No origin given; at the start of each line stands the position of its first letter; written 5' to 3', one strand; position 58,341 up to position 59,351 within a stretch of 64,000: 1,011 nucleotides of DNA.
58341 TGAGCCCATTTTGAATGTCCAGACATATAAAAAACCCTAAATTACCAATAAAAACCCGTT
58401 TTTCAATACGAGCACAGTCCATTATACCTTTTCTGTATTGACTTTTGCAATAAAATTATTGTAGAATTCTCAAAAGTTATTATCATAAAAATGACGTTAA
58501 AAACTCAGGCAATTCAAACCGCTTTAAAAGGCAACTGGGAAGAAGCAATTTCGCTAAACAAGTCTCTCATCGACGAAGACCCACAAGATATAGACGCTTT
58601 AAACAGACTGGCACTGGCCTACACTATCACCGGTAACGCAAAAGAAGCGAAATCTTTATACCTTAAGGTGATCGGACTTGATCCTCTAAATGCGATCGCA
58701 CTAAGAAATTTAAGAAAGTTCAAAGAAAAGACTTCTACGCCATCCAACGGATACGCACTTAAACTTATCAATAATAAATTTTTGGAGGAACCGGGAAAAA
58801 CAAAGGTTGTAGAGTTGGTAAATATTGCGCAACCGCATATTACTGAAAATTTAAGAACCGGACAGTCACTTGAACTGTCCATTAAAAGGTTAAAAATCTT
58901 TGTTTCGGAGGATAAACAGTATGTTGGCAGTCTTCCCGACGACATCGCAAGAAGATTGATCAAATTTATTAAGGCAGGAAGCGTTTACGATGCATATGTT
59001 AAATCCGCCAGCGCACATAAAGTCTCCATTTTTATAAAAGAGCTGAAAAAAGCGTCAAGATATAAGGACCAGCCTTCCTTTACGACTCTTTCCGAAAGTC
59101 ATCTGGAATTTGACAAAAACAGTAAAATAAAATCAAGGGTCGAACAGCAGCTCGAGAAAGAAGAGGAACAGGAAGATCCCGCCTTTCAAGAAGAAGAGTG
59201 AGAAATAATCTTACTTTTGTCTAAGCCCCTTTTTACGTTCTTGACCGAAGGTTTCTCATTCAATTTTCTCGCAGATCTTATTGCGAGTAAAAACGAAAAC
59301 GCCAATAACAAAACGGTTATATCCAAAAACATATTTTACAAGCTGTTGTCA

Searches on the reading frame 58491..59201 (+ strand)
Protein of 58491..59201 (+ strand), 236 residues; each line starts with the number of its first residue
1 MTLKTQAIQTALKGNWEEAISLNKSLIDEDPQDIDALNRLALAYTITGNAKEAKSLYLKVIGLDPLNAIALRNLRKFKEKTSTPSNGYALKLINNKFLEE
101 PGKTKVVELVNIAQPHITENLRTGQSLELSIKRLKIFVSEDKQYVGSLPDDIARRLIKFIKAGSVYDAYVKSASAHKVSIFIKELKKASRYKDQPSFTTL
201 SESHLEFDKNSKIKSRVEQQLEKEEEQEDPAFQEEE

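Call 49: search_protein_families(library=ncbifam, proteins=[window:58491-59201:+], max_evalue=0.001)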
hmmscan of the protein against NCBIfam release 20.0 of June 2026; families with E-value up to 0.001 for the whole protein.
window:58491-59201:+ (236 aa): 1 family
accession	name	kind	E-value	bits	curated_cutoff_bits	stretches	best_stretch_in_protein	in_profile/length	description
NF040959.1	MamA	equivalog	2e-07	30.7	200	1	5-70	42-107/204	magnetosome protein MamA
